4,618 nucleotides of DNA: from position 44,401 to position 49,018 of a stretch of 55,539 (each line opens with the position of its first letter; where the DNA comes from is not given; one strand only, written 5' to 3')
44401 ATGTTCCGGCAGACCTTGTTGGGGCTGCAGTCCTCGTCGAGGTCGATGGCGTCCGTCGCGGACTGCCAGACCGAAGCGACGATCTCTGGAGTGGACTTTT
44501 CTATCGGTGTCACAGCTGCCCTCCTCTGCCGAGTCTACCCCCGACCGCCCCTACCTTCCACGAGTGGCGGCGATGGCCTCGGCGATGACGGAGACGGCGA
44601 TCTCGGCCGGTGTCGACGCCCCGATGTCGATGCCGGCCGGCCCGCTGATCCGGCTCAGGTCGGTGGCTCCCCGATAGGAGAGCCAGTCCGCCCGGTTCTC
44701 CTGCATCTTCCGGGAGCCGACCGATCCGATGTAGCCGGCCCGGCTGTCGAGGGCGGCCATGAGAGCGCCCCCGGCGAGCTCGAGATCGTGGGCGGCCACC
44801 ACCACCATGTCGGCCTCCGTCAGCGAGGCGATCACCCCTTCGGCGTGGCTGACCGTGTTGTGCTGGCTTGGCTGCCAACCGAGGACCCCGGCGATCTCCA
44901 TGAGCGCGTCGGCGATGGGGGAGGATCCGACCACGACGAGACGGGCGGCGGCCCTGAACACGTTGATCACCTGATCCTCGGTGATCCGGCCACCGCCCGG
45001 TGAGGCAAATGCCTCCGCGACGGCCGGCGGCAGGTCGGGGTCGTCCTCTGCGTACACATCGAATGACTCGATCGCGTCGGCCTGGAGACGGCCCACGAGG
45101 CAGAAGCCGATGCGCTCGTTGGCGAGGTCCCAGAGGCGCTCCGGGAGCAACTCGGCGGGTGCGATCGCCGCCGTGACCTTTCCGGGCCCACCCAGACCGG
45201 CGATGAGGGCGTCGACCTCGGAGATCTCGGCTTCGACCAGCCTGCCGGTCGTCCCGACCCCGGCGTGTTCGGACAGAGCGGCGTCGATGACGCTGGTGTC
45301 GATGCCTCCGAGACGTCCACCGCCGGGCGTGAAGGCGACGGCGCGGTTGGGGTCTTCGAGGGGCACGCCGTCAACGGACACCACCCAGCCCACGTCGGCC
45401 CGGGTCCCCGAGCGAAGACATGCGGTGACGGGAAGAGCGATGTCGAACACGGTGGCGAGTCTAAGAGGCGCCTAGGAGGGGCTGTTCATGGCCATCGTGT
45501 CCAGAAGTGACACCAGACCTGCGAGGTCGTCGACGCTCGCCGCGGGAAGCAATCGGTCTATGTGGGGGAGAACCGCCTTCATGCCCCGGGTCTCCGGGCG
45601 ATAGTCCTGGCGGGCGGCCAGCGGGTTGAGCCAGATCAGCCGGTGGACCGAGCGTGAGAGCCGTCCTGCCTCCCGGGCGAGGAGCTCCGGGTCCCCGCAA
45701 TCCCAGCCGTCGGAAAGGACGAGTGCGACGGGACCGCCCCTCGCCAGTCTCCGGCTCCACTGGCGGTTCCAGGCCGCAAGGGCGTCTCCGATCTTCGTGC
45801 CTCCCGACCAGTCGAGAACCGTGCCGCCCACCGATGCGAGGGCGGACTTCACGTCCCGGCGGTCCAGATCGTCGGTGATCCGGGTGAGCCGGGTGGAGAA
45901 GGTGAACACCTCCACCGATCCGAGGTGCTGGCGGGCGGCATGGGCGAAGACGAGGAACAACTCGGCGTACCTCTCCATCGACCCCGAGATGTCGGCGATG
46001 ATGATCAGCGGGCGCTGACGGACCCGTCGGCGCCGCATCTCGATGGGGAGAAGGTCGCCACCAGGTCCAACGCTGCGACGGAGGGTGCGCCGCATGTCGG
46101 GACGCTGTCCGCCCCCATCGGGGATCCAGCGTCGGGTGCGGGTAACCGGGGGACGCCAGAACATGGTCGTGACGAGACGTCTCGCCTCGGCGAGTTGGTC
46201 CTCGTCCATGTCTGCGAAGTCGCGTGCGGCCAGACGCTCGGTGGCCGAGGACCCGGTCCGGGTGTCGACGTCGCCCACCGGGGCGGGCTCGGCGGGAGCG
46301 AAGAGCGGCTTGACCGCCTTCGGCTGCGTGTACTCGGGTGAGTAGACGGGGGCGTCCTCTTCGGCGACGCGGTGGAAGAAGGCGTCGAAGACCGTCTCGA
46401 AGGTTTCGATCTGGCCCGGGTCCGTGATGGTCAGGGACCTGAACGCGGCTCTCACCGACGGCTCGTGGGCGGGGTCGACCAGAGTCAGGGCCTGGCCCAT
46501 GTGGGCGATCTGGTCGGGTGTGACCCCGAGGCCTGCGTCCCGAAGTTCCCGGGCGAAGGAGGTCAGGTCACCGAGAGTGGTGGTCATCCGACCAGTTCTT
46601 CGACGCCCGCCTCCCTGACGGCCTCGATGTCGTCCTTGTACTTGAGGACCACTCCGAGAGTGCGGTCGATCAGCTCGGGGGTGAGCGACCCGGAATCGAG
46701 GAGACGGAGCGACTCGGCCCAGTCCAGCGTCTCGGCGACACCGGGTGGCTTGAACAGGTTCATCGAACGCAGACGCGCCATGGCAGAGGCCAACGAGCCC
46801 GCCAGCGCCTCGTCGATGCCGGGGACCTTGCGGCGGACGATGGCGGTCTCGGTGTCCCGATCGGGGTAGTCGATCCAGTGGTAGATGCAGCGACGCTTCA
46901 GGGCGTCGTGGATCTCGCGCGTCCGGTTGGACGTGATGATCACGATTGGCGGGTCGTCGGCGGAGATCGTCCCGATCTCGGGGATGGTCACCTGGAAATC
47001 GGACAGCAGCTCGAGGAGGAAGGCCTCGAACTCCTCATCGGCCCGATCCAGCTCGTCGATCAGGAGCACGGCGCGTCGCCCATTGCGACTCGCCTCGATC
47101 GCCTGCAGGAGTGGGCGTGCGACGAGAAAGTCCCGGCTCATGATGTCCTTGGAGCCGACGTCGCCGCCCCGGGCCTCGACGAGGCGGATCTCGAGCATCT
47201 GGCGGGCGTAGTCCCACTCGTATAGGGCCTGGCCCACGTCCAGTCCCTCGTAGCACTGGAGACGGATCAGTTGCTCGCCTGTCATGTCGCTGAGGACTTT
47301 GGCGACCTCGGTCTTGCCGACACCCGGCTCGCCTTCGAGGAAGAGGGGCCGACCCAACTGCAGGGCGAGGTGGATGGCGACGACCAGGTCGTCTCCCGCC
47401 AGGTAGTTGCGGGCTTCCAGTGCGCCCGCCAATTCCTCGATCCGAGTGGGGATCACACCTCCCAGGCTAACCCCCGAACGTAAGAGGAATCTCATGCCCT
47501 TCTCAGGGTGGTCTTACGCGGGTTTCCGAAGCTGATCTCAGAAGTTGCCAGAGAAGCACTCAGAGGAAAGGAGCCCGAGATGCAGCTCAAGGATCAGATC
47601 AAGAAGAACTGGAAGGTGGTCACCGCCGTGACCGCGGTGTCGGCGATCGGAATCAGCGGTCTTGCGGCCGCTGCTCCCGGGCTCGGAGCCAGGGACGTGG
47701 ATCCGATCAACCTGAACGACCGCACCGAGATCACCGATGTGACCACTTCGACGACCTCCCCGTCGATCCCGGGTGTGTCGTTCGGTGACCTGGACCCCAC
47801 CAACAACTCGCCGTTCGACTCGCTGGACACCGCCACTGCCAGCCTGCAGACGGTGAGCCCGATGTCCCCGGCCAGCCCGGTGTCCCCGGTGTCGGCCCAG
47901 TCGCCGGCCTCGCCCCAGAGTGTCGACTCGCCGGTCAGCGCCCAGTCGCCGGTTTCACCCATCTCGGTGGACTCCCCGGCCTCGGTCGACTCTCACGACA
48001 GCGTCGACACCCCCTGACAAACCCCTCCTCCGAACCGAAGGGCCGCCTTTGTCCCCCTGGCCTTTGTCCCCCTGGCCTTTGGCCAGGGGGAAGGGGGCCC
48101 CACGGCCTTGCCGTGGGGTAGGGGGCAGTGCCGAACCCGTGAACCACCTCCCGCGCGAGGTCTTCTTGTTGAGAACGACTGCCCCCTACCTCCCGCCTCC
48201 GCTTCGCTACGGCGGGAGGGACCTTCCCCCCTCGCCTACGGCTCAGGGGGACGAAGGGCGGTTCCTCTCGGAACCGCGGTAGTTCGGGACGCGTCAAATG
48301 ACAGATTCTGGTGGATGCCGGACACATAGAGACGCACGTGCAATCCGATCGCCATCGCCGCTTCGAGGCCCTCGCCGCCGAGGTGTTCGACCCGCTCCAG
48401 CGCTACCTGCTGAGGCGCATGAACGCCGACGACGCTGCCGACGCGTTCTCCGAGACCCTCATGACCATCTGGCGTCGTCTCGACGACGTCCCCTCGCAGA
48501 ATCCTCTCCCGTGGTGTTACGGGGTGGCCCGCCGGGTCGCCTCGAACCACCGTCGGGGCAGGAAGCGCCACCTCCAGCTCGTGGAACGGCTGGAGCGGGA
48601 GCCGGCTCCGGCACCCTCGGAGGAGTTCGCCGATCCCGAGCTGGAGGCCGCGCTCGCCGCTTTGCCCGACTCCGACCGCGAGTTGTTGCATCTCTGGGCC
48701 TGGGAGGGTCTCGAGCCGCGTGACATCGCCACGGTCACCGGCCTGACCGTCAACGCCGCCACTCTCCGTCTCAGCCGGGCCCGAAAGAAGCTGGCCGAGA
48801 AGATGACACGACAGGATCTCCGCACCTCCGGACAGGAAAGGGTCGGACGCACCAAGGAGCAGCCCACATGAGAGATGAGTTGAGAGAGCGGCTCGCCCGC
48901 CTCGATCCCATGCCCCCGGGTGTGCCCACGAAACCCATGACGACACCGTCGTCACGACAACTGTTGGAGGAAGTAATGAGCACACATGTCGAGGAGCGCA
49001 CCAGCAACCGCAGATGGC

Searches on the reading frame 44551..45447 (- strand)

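Call 11: search_protein_families(library=pfam, proteins=[window:44551-45447:-], max_evalue=0.001)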
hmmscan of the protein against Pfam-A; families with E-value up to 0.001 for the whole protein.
window:44551-45447:- (298 aa): 1 family
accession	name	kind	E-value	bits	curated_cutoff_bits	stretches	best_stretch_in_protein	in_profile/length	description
PF13478.12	XdhC_C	-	2.1e-22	80.4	29.7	1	170-290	1-124/125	XdhC Rossmann domain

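Call 67: search_protein_families(library=ncbifam, proteins=[window:44551-45447:-], max_evalue=0.001)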
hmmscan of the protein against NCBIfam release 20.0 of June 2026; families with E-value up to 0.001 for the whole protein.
window:44551-45447:- (298 aa): 2 families
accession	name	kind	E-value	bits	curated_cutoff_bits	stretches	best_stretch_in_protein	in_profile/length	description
NF045664.1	XdhC_rel_AOR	equivalog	8e-15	54.9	350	1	227-294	274-343/346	XdhC family aldehyde oxidoreductase maturation factor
TIGR02964.1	xanthine_xdhC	equivalog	9.4e-05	22.1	161.6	1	201-290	151-244/246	xanthine dehydrogenase accessory protein XdhC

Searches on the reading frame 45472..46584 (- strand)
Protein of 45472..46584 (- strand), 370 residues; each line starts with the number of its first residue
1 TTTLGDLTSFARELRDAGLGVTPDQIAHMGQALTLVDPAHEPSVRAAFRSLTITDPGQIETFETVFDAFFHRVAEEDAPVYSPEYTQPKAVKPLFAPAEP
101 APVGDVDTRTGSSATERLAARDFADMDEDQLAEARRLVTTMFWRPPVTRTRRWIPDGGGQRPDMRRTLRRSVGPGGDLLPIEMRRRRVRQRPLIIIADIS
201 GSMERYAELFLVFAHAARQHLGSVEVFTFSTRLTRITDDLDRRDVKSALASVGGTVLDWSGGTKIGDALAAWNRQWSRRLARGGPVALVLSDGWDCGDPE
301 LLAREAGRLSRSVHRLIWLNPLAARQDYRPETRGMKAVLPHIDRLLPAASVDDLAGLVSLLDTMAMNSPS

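Call 11: search_protein_families(library=pfam, proteins=[window:45472-46584:-], max_evalue=0.001)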
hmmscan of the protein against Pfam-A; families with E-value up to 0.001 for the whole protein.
window:45472-46584:- (370 aa): 1 family
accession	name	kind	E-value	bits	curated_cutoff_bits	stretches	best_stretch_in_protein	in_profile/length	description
PF05762.20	VWA_CoxE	-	4.7e-53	180.3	26.4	1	147-350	12-218/222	VWA domain containing CoxE-like protein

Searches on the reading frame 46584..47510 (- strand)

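Call 11: search_protein_families(library=pfam, proteins=[window:46584-47510:-], max_evalue=0.001)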
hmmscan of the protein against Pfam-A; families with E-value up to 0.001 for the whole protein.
window:46584-47510:- (308 aa): 7 families
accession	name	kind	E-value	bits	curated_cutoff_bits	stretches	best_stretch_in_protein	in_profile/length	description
PF07728.20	AAA_5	-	3.7e-12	46.9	22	1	55-208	1-139/139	AAA domain (dynein-related subfamily)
PF00004.35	AAA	-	4.3e-10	40.6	21.2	1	57-208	2-123/131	ATPase family associated with various cellular activities (AAA)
PF07726.17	AAA_3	-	1.8e-07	31.6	27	0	147-196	64-112/131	ATPase family associated with various cellular activities (AAA)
PF13401.12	AAA_22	-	2.5e-06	28.2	27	1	55-176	7-118/130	AAA domain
PF13191.12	AAA_16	-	2.7e-06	28.4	32.6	1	54-171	25-158/167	AAA ATPase domain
PF07724.20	AAA_2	-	2e-05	25.1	27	1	58-203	8-132/166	AAA domain (Cdc48 subfamily)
PF05496.18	RuvB_N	-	0.00059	20.1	27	0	56-79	36-59/159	Holliday junction DNA helicase RuvB P-loop domain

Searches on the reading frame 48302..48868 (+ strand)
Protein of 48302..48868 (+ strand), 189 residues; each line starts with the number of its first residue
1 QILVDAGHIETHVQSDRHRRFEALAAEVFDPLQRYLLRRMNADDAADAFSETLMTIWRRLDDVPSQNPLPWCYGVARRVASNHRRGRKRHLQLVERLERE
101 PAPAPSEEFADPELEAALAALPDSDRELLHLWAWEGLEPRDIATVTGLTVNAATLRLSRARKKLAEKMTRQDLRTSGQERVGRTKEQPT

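Call 64: search_protein_families(library=pfam, proteins=[window:48302-48868:+], max_evalue=0.0001)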
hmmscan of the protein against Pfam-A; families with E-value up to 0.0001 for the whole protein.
window:48302-48868:+ (189 aa): 2 families
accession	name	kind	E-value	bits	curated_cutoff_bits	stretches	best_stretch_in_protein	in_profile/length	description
PF08281.18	Sigma70_r4_2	-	1.9e-09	37.5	25.7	1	113-164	3-54/54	Sigma-70, region 4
PF04542.20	Sigma70_r2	-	5.8e-07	29.7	24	1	32-89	9-70/71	Sigma-70 region 2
